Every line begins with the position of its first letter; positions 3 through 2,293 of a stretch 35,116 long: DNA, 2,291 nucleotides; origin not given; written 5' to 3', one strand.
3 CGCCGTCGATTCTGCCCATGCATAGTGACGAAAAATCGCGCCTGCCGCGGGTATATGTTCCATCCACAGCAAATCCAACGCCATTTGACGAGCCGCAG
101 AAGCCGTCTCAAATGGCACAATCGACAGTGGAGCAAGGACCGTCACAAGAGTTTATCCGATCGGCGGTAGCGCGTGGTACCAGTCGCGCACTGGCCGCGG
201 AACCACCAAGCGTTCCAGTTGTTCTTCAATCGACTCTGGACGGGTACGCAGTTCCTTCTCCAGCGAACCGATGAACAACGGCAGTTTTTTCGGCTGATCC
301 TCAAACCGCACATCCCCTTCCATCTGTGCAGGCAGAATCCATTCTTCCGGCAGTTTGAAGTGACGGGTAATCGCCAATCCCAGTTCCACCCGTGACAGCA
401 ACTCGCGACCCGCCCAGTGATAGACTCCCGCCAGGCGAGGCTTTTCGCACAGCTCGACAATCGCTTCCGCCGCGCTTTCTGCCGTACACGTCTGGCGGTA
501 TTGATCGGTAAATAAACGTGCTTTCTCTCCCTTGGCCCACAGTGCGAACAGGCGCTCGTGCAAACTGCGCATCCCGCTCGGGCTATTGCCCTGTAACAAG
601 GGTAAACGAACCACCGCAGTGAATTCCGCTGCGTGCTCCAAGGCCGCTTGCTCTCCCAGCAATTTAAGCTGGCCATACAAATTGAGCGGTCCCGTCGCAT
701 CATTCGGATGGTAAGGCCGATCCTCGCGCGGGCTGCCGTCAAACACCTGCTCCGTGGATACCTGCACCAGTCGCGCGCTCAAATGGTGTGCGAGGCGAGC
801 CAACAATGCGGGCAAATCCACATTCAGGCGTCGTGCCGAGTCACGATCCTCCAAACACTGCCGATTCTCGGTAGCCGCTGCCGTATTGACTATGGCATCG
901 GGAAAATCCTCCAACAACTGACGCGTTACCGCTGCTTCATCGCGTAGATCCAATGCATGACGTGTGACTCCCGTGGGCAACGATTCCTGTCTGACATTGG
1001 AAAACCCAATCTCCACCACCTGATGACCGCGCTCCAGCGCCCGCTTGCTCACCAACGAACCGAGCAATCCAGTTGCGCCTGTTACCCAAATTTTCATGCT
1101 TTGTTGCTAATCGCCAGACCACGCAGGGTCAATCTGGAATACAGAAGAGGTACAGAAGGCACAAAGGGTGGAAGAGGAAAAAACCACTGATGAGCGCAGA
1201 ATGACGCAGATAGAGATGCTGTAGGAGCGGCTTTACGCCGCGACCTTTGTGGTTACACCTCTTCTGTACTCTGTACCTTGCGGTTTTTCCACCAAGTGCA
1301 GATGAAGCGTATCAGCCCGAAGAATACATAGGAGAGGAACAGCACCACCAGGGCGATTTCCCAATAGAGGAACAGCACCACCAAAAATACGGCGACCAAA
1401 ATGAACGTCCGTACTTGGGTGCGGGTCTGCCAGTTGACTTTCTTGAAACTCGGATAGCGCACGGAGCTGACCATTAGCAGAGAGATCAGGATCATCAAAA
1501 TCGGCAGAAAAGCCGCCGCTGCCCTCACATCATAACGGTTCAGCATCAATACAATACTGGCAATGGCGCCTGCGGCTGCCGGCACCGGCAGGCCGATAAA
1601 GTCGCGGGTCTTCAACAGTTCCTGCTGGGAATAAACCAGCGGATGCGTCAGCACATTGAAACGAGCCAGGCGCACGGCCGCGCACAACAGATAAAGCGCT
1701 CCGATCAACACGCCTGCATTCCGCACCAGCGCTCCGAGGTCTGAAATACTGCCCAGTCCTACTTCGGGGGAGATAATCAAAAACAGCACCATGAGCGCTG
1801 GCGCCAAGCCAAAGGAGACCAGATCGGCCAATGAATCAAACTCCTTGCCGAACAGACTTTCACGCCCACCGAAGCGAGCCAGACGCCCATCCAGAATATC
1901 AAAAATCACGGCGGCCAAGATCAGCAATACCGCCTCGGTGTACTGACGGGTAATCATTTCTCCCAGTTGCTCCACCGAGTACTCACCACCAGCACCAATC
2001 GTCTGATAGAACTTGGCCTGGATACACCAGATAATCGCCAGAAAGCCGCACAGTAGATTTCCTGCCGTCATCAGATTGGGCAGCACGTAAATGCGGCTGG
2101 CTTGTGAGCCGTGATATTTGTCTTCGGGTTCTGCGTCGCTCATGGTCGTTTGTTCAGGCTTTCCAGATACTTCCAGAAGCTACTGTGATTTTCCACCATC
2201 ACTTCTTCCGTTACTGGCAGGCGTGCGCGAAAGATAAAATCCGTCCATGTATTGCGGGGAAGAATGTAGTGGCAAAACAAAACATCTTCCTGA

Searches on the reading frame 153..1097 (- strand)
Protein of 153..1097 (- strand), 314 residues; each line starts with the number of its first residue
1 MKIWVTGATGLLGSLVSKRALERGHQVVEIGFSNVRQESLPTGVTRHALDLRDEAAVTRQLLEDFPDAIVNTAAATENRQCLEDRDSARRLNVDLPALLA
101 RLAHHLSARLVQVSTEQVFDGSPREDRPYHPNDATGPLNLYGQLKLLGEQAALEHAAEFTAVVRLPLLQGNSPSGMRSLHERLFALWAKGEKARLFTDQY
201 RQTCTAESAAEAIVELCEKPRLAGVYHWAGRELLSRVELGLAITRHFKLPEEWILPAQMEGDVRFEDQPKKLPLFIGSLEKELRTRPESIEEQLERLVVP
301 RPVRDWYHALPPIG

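Call 65: search_protein_families(library=pfam, proteins=[window:153-1097:-], max_evalue=0.01)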
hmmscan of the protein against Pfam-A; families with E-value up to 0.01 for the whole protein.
window:153-1097:- (314 aa): 5 families
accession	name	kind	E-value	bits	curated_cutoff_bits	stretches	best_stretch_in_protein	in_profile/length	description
PF04321.23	RmlD_sub_bind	-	1.1e-48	166.2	27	1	1-298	1-282/287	RmlD substrate binding domain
PF01370.27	Epimerase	-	6.2e-24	85.2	20.9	1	3-221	1-229/240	NAD dependent epimerase/dehydratase family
PF16363.11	GDP_Man_Dehyd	-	7e-09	36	27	1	5-159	2-171/332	GDP-mannose 4,6 dehydratase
PF07993.18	NAD_binding_4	-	4.7e-08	32.9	20.1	1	62-187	85-226/258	Male sterility protein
PF13460.12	NAD_binding_10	-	0.00015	22.2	27.2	1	7-128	1-111/184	NAD(P)H-binding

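Call 66: find_encoding_contigs(protein=window:153-1097:-, flank=3000, max_places=3)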
Protein window:153-1097:- (314 aa): no gene with exactly this product is on record in the collection.

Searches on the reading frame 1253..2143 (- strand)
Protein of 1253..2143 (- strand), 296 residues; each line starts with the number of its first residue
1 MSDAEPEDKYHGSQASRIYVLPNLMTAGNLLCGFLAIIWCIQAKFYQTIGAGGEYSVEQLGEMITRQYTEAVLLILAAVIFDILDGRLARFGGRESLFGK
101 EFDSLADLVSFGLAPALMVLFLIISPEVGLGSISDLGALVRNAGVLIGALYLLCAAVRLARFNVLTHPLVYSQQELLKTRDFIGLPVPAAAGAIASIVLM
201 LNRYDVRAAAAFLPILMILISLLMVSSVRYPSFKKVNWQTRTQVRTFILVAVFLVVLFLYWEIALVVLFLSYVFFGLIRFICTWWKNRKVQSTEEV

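Call 65: search_protein_families(library=pfam, proteins=[window:1253-2143:-], max_evalue=0.01)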
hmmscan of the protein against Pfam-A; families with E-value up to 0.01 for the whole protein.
window:1253-2143:- (296 aa): 1 family
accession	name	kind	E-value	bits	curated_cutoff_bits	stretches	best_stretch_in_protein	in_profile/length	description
PF01066.26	CDP-OH_P_transf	-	3e-18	67.1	22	1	20-213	2-138/152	CDP-alcohol phosphatidyltransferase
